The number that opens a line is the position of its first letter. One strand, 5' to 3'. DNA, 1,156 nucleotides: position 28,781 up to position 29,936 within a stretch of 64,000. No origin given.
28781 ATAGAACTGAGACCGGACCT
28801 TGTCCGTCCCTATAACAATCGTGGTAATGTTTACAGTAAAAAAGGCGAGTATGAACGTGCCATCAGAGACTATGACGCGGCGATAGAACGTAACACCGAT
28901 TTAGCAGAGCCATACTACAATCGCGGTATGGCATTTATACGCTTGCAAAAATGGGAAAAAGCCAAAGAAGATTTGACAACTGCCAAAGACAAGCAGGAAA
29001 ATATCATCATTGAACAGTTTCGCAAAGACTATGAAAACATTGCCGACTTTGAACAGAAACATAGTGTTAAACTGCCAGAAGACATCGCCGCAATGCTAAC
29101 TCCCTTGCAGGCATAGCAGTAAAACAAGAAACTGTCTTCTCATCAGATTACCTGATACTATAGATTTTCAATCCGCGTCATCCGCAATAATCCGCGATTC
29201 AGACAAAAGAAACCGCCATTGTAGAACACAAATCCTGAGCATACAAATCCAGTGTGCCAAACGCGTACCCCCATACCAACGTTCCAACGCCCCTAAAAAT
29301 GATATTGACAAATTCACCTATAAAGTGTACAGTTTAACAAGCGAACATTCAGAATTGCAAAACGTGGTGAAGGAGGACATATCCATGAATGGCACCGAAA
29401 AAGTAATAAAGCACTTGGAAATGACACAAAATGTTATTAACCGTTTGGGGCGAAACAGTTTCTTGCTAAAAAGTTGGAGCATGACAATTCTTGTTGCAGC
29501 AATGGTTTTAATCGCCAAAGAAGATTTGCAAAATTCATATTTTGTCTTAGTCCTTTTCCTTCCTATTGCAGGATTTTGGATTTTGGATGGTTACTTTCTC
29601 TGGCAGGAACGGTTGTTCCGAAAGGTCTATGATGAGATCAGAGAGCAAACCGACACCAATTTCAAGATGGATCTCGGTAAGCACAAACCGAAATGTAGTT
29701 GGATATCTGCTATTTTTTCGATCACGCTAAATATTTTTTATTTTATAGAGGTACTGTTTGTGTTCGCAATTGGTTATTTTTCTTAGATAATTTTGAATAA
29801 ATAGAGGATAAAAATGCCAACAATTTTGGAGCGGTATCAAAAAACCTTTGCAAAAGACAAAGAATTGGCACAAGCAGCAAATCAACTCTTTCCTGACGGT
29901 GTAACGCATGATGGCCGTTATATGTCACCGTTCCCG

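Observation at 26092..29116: FRG-domain + TPR module present twice, once fused and once split: candidate undescribed defence system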

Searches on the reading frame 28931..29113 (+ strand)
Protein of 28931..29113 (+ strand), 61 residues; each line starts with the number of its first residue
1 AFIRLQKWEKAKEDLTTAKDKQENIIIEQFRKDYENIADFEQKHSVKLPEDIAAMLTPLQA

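Call 25: find_homologous_proteins(query=A1, max_evalue=0.001)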
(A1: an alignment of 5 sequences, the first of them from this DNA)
Query A1 (5 sequences) (61 aa, profile of the alignment): 126 proteins with E <= 0.001 among 204 candidates; the best 120 are listed.
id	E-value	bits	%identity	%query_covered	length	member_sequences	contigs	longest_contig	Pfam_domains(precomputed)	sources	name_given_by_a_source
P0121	2.2e-30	122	69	100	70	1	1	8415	-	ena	-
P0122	6.9e-30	120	69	100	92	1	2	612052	-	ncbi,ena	-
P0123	2.5e-28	115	61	100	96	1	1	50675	-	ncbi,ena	-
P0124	3.6e-28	115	46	93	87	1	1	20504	PF13414.13,PF00515.35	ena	-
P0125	4.8e-28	114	75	100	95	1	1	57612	PF13414.13,PF00515.35,PF13181.13,PF07719.24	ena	-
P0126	8.1e-28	114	63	98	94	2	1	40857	PF13414.13,PF13371.13,PF00515.35,PF13432.13,PF13181.13,PF07719.24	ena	-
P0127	1.1e-27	113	45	98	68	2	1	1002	-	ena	-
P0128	4.0e-27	111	62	100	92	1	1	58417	PF13414.13,PF00515.35,PF07719.24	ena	-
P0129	6.1e-27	111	64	95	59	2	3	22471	-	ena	-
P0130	8.5e-27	110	78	98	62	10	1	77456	-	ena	-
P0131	1.5e-26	110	84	100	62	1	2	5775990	-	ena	-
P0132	1.5e-26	110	59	97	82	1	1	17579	-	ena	-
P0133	1.5e-26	110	64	97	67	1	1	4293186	-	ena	-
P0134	1.9e-26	109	59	100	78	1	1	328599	-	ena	-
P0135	2.0e-26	109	58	97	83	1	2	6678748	-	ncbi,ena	-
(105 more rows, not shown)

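Call 34: search_protein_representatives(alignment_id=A1)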
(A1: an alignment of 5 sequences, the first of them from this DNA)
Query: 5 sequences, 60 profile positions. Proteins with E-value up to 0.001 (for the whole library): 603; up to 1e-10: 362; up to 1e-30: 2. The best 150 are listed.
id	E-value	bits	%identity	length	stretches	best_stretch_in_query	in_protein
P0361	8.9e-49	179.2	-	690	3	3-55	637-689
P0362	4.8e-47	173.6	-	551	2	1-58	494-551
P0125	1.5e-28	114.3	-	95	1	1-60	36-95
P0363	1.8e-27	110.9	-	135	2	2-57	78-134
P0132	4.9e-27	109.5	-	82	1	1-58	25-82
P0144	3.7e-26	106.7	-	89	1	2-57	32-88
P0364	2.1e-25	104.3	-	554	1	2-59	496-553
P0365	3.2e-25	103.7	-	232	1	1-58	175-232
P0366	2.0e-24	101.2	-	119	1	1-57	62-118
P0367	4.5e-24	100.0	-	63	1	1-59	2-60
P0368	9.4e-24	99.0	-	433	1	1-60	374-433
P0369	1.0e-23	98.9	-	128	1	1-60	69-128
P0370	2.1e-23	97.9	-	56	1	7-60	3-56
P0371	4.1e-23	97.0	-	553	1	1-60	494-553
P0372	5.6e-23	96.5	-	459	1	1-56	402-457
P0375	1.3e-22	95.4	-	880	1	1-57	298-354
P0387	1.4e-21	92.0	-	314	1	1-56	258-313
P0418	9.5e-20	86.2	-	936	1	2-57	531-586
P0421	1.4e-19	85.7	-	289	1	1-56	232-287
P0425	3.1e-19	84.5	-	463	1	1-58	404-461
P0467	5.4e-18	80.6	-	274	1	1-58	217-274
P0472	9.5e-18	79.8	-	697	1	1-57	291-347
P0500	6.6e-17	77.1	-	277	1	2-56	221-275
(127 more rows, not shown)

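Call 44: search_protein_families(library=pfam, proteins=[P0371, P0421, P0387, P0368, P0425, P0500, P0375, P0418, P0472, P0467], max_evalue=0.001)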
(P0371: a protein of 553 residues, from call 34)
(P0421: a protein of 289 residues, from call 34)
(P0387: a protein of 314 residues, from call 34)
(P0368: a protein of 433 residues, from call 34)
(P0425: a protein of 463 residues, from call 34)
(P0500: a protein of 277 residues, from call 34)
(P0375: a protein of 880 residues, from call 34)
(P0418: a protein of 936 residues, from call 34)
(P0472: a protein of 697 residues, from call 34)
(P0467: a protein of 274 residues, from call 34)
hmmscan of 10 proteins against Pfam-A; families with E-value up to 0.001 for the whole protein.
P0371 (553 aa): 23 families
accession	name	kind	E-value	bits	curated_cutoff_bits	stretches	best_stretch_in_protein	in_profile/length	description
PF00515.34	TPR_1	-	3.4e-50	166.4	27.8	5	330-361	3-34/34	Tetratricopeptide repeat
PF13414.12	TPR_11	-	8.2e-46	153.9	26.8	5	337-374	3-40/42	TPR repeat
PF07719.23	TPR_2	-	4.7e-37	123.5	27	4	294-326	1-33/34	Tetratricopeptide repeat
PF13181.12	TPR_8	-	2.2e-35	118.2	25.7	4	294-326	1-33/34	Tetratricopeptide repeat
PF13431.12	TPR_17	-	5.9e-35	117.1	24.4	2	441-472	3-34/34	Tetratricopeptide repeat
PF13432.12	TPR_16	-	6.2e-27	94.1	32.7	4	298-349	1-52/65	Tetratricopeptide repeat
PF13676.11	TIR_2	-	3.3e-26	92.6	28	1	140-270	2-122/122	TIR domain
PF13424.12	TPR_12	-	2.8e-22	79.1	30.1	3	423-480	9-74/77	Tetratricopeptide repeat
PF14559.12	TPR_19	-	2.3e-18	66.7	25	1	430-488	4-61/68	Tetratricopeptide repeat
PF13176.12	TPR_7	-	4.8e-18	64.1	27.9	1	298-328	3-33/36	Tetratricopeptide repeat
PF13428.12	TPR_14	-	6.5e-16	57.7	23.5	0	295-333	2-40/44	Tetratricopeptide repeat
PF13371.12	TPR_9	-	8e-13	48.7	35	1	300-362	1-63/73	Tetratricopeptide repeat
PF13374.12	TPR_10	-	2.5e-11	43.6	27.5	0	330-357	4-31/42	Tetratricopeptide repeat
PF13174.12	TPR_6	-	1.1e-09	38.8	26.3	0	295-322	1-28/33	Tetratricopeptide repeat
PF25575.1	TPR_BSK1_C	-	3.5e-08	33.8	42.2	0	300-366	48-115/118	Serine/threonine-protein kinase BSK1-like, TPR repeats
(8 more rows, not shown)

P0421 (289 aa): 12 families
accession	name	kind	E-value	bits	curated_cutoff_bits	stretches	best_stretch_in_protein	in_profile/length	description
PF00515.34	TPR_1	-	1.8e-19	69.1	27.8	2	189-222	1-34/34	Tetratricopeptide repeat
PF13414.12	TPR_11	-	4.4e-17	61.9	26.8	2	162-202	1-41/42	TPR repeat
PF07719.23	TPR_2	-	8.2e-15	54.1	27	2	190-222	2-34/34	Tetratricopeptide repeat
PF13431.12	TPR_17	-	3.7e-13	49.1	24.4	1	178-209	2-33/34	Tetratricopeptide repeat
PF13181.12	TPR_8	-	5e-13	48.5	25.7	2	190-222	2-34/34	Tetratricopeptide repeat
PF13432.12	TPR_16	-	2.9e-07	31.3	32.7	1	196-245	4-52/65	Tetratricopeptide repeat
PF13174.12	TPR_6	-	4.7e-06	27.3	26.3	0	195-221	6-32/33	Tetratricopeptide repeat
PF13428.12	TPR_14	-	1e-05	26.2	23.5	0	158-195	4-41/44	Tetratricopeptide repeat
PF25062.1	ARM_TT21_N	-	5.3e-05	23.5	40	1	130-241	112-220/222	Tetratricopeptide repeat protein 21 N-terminal ARM repeat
PF13424.12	TPR_12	-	6.3e-05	23.5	30.1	0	160-217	8-73/77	Tetratricopeptide repeat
PF13371.12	TPR_9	-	0.0002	21.7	35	0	201-247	7-53/73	Tetratricopeptide repeat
PF14559.12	TPR_19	-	0.00051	20.8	25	0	203-243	5-45/68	Tetratricopeptide repeat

P0387 (314 aa): 18 families
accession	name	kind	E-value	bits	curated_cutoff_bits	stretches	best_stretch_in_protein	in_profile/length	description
PF00515.34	TPR_1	-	4.5e-41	137.5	27.8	4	216-248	2-34/34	Tetratricopeptide repeat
PF13414.12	TPR_11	-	6e-34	115.9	26.8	4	224-258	3-37/42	TPR repeat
PF07719.23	TPR_2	-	1.5e-32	109.4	27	3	217-248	3-34/34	Tetratricopeptide repeat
PF13181.12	TPR_8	-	3.8e-26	89.4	25.7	3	216-248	2-34/34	Tetratricopeptide repeat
PF13431.12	TPR_17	-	1.4e-21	75.4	24.4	0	204-235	2-33/34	Tetratricopeptide repeat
PF13424.12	TPR_12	-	9.4e-18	64.6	30.1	1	143-208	3-72/77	Tetratricopeptide repeat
PF13371.12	TPR_9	-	5.4e-17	62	35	1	198-250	12-64/73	Tetratricopeptide repeat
PF13432.12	TPR_16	-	1.3e-15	58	32.7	2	185-248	1-64/65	Tetratricopeptide repeat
PF14559.12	TPR_19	-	3.7e-09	37.2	25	0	229-270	5-46/68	Tetratricopeptide repeat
PF13428.12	TPR_14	-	4.4e-09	36.6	23.5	0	221-257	7-43/44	Tetratricopeptide repeat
PF04365.19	BrnT_toxin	-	1.2e-08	35.6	34.5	1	6-56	10-60/77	Ribonuclease toxin, BrnT, of type II toxin-antitoxin system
PF13374.12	TPR_10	-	8.4e-08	32.4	27.5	0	215-244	2-31/42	Tetratricopeptide repeat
PF13174.12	TPR_6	-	4.5e-07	30.5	26.3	0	182-213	1-32/33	Tetratricopeptide repeat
PF25575.1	TPR_BSK1_C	-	7.6e-05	23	42.2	0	194-248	55-110/118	Serine/threonine-protein kinase BSK1-like, TPR repeats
PF24575.1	TPR_Slam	-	0.0001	23.1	35.2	0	110-162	48-100/104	Surface lipoprotein assembly modifier, N-terminal TPR repeats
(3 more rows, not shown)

P0368 (433 aa): 27 families (the best 25 are shown)
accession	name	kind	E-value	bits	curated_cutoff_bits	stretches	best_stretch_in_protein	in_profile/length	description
PF13414.12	TPR_11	-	3.6e-61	203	26.8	6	236-276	1-41/42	TPR repeat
PF00515.34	TPR_1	-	3.2e-58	191.8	27.8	5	229-262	1-34/34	Tetratricopeptide repeat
PF07719.23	TPR_2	-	2.1e-48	158.9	27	5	229-262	1-34/34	Tetratricopeptide repeat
PF13181.12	TPR_8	-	9.9e-40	131.8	25.7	5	229-262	1-34/34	Tetratricopeptide repeat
PF13424.12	TPR_12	-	1.1e-32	112.5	30.1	5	228-292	2-74/77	Tetratricopeptide repeat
PF13431.12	TPR_17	-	5.6e-30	101.5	24.4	4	252-283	2-33/34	Tetratricopeptide repeat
PF13432.12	TPR_16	-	1.5e-28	99.2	32.7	3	235-291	3-59/65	Tetratricopeptide repeat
PF13371.12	TPR_9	-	9.5e-20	70.8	35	1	237-291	3-57/73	Tetratricopeptide repeat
PF13428.12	TPR_14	-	2.7e-16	58.9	23.5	0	230-270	2-42/44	Tetratricopeptide repeat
PF13676.11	TIR_2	-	3.7e-14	53.7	28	1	8-112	2-105/122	TIR domain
PF13176.12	TPR_7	-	8.2e-12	44.7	27.9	0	236-261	6-31/36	Tetratricopeptide repeat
PF14559.12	TPR_19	-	2.8e-11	44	25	1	241-289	3-51/68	Tetratricopeptide repeat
PF13174.12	TPR_6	-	1.3e-08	35.4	26.3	0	202-224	7-29/33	Tetratricopeptide repeat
PF13374.12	TPR_10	-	1.3e-08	35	27.5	0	229-256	2-29/42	Tetratricopeptide repeat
PF10516.15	SHNi-TPR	-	2e-08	34.1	21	0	347-367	17-37/38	SHNi-TPR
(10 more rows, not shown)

P0425 (463 aa): 30 families (the best 25 are shown)
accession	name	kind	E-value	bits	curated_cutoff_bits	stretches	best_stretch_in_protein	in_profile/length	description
PF00515.34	TPR_1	-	1.7e-76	249.6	27.8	7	193-226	1-34/34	Tetratricopeptide repeat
PF13414.12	TPR_11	-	4.6e-64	212.3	26.8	6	237-275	4-42/42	TPR repeat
PF07719.23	TPR_2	-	9.2e-63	203.7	27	6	194-225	2-33/34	Tetratricopeptide repeat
PF13181.12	TPR_8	-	4.1e-53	173.5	25.7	6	228-260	2-34/34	Tetratricopeptide repeat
PF13431.12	TPR_17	-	2.1e-44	146.5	24.4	6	217-248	3-34/34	Tetratricopeptide repeat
PF13432.12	TPR_16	-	5e-38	129.6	32.7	3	165-224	3-62/65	Tetratricopeptide repeat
PF13424.12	TPR_12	-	2.7e-35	120.8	30.1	6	328-392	2-67/77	Tetratricopeptide repeat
PF13371.12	TPR_9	-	1.6e-30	105.4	35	4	168-229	4-65/73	Tetratricopeptide repeat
PF13676.11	TIR_2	-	2.2e-25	89.9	28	1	4-135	1-122/122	TIR domain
PF14559.12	TPR_19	-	1.3e-21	77.1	25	2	174-228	6-60/68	Tetratricopeptide repeat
PF13428.12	TPR_14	-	1.8e-21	74.9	23.5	0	194-233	2-41/44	Tetratricopeptide repeat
PF13174.12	TPR_6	-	2.4e-17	62.7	26.3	0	262-290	1-29/33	Tetratricopeptide repeat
PF13374.12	TPR_10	-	8.1e-17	61.1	27.5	0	329-357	2-30/42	Tetratricopeptide repeat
PF13176.12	TPR_7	-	2.6e-16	58.7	27.9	0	166-191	6-33/36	Tetratricopeptide repeat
PF24575.1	TPR_Slam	-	8.9e-16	58.7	35.2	0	160-193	48-81/104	Surface lipoprotein assembly modifier, N-terminal TPR repeats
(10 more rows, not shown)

P0500 (277 aa): 7 families
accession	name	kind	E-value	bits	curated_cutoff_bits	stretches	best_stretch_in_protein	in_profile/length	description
PF00515.34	TPR_1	-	2.7e-08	33.7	27.8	1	175-205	1-31/34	Tetratricopeptide repeat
PF07719.23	TPR_2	-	1.7e-07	31.2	27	0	211-234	1-24/34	Tetratricopeptide repeat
PF06818.20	Fez1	-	0.00014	22.9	34.4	1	39-155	44-142/199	Fez1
PF13424.12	TPR_12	-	0.00025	21.6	30.1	0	169-204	39-74/77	Tetratricopeptide repeat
PF06156.18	YabA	-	0.00049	21.1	30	0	37-98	5-66/103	Initiation control protein YabA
PF11932.13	DUF3450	-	0.00084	19.1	32.6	0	8-98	3-88/241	Protein of unknown function (DUF3450)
PF07926.17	TPR_MLP1_2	-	0.00096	19.6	36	1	36-103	53-120/129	TPR/MLP1/MLP2-like protein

P0375 (880 aa): 29 families (the best 25 are shown)
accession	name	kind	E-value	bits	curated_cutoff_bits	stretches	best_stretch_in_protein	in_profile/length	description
PF00515.34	TPR_1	-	9e-85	275.8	27.8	8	17-50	1-34/34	Tetratricopeptide repeat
PF13414.12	TPR_11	-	4.7e-74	244.3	26.8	8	24-65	1-42/42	TPR repeat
PF07719.23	TPR_2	-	2.5e-66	214.8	27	7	17-50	1-34/34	Tetratricopeptide repeat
PF13431.12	TPR_17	-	1.3e-55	181.5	24.4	7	40-72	2-34/34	Tetratricopeptide repeat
PF13181.12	TPR_8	-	3.1e-52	170.7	25.7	7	119-152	1-34/34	Tetratricopeptide repeat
PF13432.12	TPR_16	-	1.8e-41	140.6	32.7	5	23-84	3-64/65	Tetratricopeptide repeat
PF00805.28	Pentapeptide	-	2.1e-31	107.5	20.2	4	734-773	1-40/40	Pentapeptide repeats (8 copies)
PF13424.12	TPR_12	-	1.3e-29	102.7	30.1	6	17-81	3-75/77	Tetratricopeptide repeat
PF13428.12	TPR_14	-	5.3e-29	98.2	23.5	2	22-58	6-42/44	Tetratricopeptide repeat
PF13371.12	TPR_9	-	3.1e-26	91.6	35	3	26-83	4-61/73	Tetratricopeptide repeat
PF14559.12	TPR_19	-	3.1e-23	82.3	25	2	30-84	4-58/68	Tetratricopeptide repeat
PF13676.11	TIR_2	-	4.4e-23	82.5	28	1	361-495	1-122/122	TIR domain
PF13174.12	TPR_6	-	1.5e-16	60.3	26.3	0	22-49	5-32/33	Tetratricopeptide repeat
PF08357.16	SEFIR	-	6.8e-15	56.1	23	1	360-489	2-145/150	SEFIR domain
PF13176.12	TPR_7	-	7.2e-13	48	27.9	0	121-152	1-32/36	Tetratricopeptide repeat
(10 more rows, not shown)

P0418 (936 aa): 30 families (the best 25 are shown)
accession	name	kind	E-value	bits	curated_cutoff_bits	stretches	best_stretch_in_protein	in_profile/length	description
PF13414.12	TPR_11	-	2.9e-91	299.4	26.8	10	397-432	6-41/42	TPR repeat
PF00515.34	TPR_1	-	3.7e-87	283.4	27.8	8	352-384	2-34/34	Tetratricopeptide repeat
PF07719.23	TPR_2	-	1.9e-65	212.1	27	6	352-383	2-33/34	Tetratricopeptide repeat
PF13181.12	TPR_8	-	7.9e-62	200.6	25.7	7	387-418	3-34/34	Tetratricopeptide repeat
PF13431.12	TPR_17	-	2.1e-50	165.2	24.4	4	408-440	2-34/34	Tetratricopeptide repeat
PF13432.12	TPR_16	-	1.1e-38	131.6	32.7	4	389-453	1-65/65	Tetratricopeptide repeat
PF13424.12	TPR_12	-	6.2e-31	106.9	30.1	3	353-415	5-75/77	Tetratricopeptide repeat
PF13371.12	TPR_9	-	1.8e-22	79.6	35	0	266-316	12-62/73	Tetratricopeptide repeat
PF13174.12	TPR_6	-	2.8e-22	78.2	26.3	0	352-380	1-29/33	Tetratricopeptide repeat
PF14559.12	TPR_19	-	2.9e-20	72.8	25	2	399-456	5-62/68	Tetratricopeptide repeat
PF13428.12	TPR_14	-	2.7e-19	68.1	23.5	0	387-426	3-42/44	Tetratricopeptide repeat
PF13676.11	TIR_2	-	2.2e-16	60.9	28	1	7-106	1-100/122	TIR domain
PF12950.13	TaqI_C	-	2.1e-15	57.4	26.5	1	667-811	1-118/118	TaqI-like C-terminal specificity domain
PF13176.12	TPR_7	-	1.1e-13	50.5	27.9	0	387-416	1-32/36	Tetratricopeptide repeat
PF12569.14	NatA_aux_su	-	6.3e-11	42.3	33.3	1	387-466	194-273/515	N-terminal acetyltransferase A, auxiliary subunit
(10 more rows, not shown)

P0472 (697 aa): 28 families (the best 25 are shown)
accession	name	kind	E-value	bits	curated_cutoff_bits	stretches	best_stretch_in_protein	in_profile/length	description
PF00515.34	TPR_1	-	2.1e-83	271.5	27.8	8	215-246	3-34/34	Tetratricopeptide repeat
PF13414.12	TPR_11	-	1.5e-71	236.3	26.8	9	257-291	3-37/42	TPR repeat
PF07719.23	TPR_2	-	9.9e-64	206.7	27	6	215-246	3-34/34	Tetratricopeptide repeat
PF13431.12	TPR_17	-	1.1e-56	184.8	24.4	7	134-166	2-34/34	Tetratricopeptide repeat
PF13181.12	TPR_8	-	2.7e-53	174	25.7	6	215-246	3-34/34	Tetratricopeptide repeat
PF13432.12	TPR_16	-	5e-41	139.2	32.7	5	185-247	3-65/65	Tetratricopeptide repeat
PF13371.12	TPR_9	-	1.1e-34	118.7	35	4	188-250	4-66/73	Tetratricopeptide repeat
PF13424.12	TPR_12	-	8.9e-34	116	30.1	5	42-106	2-74/77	Tetratricopeptide repeat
PF13428.12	TPR_14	-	9.8e-25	85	23.5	0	214-249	2-37/44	Tetratricopeptide repeat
PF14559.12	TPR_19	-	6.7e-23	81.2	25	2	260-303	3-46/68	Tetratricopeptide repeat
PF13174.12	TPR_6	-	2e-18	66.1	26.3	1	215-245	2-32/33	Tetratricopeptide repeat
PF12950.13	TaqI_C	-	1.3e-16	61.3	26.5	1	428-572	1-118/118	TaqI-like C-terminal specificity domain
PF13374.12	TPR_10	-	6.8e-14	51.8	27.5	0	77-100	2-25/42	Tetratricopeptide repeat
PF12569.14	NatA_aux_su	-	8.2e-11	42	33.3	0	155-210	202-257/515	N-terminal acetyltransferase A, auxiliary subunit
PF13176.12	TPR_7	-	7.8e-08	32.3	27.9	0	186-204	6-24/36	Tetratricopeptide repeat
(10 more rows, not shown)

P0467 (274 aa): 13 families
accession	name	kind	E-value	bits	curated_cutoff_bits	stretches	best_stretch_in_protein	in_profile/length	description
PF13676.11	TIR_2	-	1.8e-18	67.6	28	1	6-118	1-109/122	TIR domain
PF07719.23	TPR_2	-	6.3e-16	57.6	27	1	174-206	1-33/34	Tetratricopeptide repeat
PF00515.34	TPR_1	-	1.4e-15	56.8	27.8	1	174-206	1-33/34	Tetratricopeptide repeat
PF13414.12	TPR_11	-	1.4e-11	44.3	26.8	2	181-219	1-39/42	TPR repeat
PF13181.12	TPR_8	-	7.2e-09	35.6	25.7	1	174-206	1-33/34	Tetratricopeptide repeat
PF13431.12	TPR_17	-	2.2e-08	34.2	24.4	0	197-228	2-33/34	Tetratricopeptide repeat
PF13432.12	TPR_16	-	1.6e-06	28.9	32.7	1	156-206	10-63/65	Tetratricopeptide repeat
PF13424.12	TPR_12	-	9.5e-05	23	30.1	0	146-203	6-67/77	Tetratricopeptide repeat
PF13374.12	TPR_10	-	0.00042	20.7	27.5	0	174-203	2-31/42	Tetratricopeptide repeat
PF01582.25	TIR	-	0.00048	20.4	21.3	0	3-100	1-96/179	TIR domain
PF13174.12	TPR_6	-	0.0006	20.7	26.3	0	179-203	5-29/33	Tetratricopeptide repeat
PF24575.1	TPR_Slam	-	0.00085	20.2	35.2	0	182-229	55-102/104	Surface lipoprotein assembly modifier, N-terminal TPR repeats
PF13371.12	TPR_9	-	0.00098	19.5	35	0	172-206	27-61/73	Tetratricopeptide repeat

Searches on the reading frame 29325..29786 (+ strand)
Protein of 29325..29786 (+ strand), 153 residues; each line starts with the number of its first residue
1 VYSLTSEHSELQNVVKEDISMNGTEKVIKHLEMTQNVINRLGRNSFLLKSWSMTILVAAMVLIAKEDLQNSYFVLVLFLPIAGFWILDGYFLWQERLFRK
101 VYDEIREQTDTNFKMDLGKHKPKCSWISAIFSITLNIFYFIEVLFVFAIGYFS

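Call 3: search_protein_families(library=pfam, proteins=[window:29325-29786:+], max_evalue=0.01)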
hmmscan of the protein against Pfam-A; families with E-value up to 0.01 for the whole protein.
window:29325-29786:+ (153 aa): 1 family
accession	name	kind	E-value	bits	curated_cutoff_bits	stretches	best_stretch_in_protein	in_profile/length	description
PF11683.13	DUF3278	-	0.00031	21.3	26.6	1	32-131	24-124/130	Protein of unknown function (DUF3278)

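Call 4: search_protein_families(library=padloc, proteins=[window:29325-29786:+], max_evalue=0.01)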
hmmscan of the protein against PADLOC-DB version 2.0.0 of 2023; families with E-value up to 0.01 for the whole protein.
window:29325-29786:+ (153 aa): 4 families
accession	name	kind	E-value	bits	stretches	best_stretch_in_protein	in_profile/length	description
PDLC04686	PDC-M50A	-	5.1e-36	121.9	1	25-142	3-121/134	-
PDLC04685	PDC-M50A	-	5e-32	108.9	1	25-146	3-122/130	-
PDLC04687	PDC-M50A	-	3.9e-19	67.1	1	28-140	13-127/144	-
PDLC04684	PDC-M50A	-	1.1e-18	66.2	1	26-149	13-135/159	-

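Call 45: search_protein_families(library=ncbifam, proteins=[window:29325-29786:+], max_evalue=0.01)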
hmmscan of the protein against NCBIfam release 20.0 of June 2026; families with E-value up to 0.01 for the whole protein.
window:29325-29786:+ (153 aa): 0 families

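Call 46: search_protein_families(library=phrogs, proteins=[window:29325-29786:+], max_evalue=0.01)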
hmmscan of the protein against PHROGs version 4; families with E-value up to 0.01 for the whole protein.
window:29325-29786:+ (153 aa): 1 family
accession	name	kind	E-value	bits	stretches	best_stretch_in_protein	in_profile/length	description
phrog_19896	-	unknown function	3.1e-33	116.1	1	25-149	4-130/135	-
